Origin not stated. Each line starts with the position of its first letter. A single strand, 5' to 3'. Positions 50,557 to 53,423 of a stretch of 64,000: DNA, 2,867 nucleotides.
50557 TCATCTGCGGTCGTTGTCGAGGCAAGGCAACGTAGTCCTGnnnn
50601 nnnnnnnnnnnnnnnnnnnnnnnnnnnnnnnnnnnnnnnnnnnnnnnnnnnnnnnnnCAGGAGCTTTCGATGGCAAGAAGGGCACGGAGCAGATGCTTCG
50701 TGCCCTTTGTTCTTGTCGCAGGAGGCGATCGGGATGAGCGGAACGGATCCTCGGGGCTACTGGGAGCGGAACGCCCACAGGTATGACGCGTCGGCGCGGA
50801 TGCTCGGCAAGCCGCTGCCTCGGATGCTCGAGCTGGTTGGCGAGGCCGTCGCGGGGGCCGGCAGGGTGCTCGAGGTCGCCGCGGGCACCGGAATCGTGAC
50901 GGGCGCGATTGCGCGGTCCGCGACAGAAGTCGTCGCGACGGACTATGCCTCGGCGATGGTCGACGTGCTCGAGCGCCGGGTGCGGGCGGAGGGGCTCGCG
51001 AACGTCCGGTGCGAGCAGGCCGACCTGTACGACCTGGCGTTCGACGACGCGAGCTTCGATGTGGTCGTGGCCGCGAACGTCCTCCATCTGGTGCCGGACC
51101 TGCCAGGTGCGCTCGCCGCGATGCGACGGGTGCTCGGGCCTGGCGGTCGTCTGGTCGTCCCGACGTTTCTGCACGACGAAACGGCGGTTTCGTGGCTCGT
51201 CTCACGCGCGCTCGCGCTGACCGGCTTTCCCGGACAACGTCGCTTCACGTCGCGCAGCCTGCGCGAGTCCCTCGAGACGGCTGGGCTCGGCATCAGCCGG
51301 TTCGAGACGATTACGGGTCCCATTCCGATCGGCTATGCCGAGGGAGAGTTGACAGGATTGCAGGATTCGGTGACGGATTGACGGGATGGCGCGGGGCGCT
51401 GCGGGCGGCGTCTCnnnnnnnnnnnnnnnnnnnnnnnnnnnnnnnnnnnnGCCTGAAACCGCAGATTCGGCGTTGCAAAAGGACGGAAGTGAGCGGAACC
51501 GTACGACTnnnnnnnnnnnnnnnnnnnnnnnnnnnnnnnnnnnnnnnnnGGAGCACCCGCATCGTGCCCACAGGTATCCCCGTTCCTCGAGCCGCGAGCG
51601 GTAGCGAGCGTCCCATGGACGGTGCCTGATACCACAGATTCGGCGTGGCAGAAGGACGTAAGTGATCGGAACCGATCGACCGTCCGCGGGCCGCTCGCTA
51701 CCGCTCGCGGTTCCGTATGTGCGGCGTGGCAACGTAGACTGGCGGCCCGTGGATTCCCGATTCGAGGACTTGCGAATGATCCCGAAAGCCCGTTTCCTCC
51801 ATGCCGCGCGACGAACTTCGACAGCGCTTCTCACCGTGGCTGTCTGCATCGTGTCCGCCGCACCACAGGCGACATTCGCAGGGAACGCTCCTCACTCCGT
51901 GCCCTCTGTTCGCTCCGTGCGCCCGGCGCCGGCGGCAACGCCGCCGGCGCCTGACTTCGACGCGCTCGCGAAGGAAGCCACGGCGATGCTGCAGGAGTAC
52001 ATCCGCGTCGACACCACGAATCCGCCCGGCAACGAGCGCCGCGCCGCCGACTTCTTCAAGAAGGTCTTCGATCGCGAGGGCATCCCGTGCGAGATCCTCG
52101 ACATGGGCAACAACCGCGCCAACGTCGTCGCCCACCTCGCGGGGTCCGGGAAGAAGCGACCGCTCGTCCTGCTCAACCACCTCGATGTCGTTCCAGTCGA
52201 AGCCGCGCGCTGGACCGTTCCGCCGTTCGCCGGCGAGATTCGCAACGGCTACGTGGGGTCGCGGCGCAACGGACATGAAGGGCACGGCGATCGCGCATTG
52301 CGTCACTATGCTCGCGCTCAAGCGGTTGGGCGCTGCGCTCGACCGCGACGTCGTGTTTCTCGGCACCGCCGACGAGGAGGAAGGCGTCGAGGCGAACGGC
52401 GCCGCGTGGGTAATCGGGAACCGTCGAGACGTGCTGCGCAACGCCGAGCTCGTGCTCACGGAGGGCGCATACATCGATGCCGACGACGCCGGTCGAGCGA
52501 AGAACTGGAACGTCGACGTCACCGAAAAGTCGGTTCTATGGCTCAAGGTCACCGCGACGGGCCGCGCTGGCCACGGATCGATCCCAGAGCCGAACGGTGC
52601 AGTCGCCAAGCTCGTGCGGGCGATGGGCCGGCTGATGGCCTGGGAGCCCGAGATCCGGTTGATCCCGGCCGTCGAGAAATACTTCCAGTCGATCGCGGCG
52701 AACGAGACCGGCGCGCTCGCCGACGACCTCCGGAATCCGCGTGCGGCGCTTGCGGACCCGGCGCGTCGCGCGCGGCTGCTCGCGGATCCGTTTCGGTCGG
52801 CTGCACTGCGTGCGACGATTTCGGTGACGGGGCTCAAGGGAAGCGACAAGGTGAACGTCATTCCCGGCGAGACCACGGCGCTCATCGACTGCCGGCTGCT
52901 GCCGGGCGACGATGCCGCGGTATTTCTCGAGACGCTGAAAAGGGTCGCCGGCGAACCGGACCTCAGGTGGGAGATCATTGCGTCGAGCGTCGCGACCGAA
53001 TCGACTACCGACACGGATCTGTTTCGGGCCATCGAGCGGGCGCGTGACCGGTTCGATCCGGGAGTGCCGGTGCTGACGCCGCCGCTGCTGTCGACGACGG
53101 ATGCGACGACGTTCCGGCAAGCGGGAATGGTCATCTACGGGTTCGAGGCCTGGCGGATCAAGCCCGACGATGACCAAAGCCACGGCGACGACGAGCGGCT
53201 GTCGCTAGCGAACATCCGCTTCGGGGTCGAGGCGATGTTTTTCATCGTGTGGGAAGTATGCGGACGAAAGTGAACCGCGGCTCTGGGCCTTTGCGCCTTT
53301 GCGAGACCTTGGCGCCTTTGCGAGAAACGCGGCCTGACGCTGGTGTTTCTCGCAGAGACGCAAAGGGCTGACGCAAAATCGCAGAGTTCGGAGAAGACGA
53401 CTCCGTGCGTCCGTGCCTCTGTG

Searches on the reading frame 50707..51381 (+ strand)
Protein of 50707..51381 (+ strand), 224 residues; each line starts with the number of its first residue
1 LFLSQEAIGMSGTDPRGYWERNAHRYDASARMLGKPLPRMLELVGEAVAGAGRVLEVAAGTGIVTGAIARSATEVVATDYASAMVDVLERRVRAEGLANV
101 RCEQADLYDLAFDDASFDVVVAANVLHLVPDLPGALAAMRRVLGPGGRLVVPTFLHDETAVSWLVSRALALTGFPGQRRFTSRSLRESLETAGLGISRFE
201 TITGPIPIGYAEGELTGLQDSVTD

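Call 11: search_protein_families(library=pfam, proteins=[window:50707-51381:+])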
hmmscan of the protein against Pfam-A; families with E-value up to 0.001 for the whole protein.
window:50707-51381:+ (224 aa): 11 families
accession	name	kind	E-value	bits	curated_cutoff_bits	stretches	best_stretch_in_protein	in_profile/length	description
PF08241.18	Methyltransf_11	-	6.3e-23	81.7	21.2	1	55-151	1-95/95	Methyltransferase domain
PF13649.12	Methyltransf_25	-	3e-22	79.5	27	1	54-147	1-97/97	Methyltransferase domain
PF08242.18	Methyltransf_12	-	6.2e-18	65.8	30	1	55-149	1-98/98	Methyltransferase domain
PF13847.12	Methyltransf_31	-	7.4e-17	61.8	27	1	52-155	5-113/145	Methyltransferase domain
PF13489.12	Methyltransf_23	-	4.2e-16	59.5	27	1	49-194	21-159/164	Methyltransferase domain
PF01209.24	Ubie_methyltran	-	1.5e-15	57.6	20.1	1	52-155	49-155/233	ubiE/COQ5 methyltransferase family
PF01135.25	PCMT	-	9.8e-08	32.4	20.3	1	39-153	64-173/210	Protein-L-isoaspartate(D-aspartate) O-methyltransferase (PCMT)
PF10294.15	Methyltransf_16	-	3.1e-05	24.2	21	1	52-147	48-151/174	Lysine methyltransferase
PF06080.18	DUF938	-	3.3e-05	24.2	27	1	41-151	15-137/202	Protein of unknown function (DUF938)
PF05219.18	DREV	-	0.00016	21.3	26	1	51-155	95-190/265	DREV methyltransferase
PF05175.20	MTS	-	0.00021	21.4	23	1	50-122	31-104/170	Methyltransferase small domain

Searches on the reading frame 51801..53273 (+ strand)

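Call 11: search_protein_families(library=pfam, proteins=[window:51801-53273:+])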
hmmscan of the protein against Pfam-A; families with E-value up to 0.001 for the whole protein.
window:51801-53273:+ (490 aa): 2 families
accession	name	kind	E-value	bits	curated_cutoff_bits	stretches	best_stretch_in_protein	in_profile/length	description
PF01546.33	Peptidase_M20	-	1.2e-16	61.7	24.6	1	152-480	29-201/206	Peptidase family M20/M25/M40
PF07687.19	M20_dimer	-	4e-14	52.9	21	1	241-389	2-105/107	Peptidase dimerisation domain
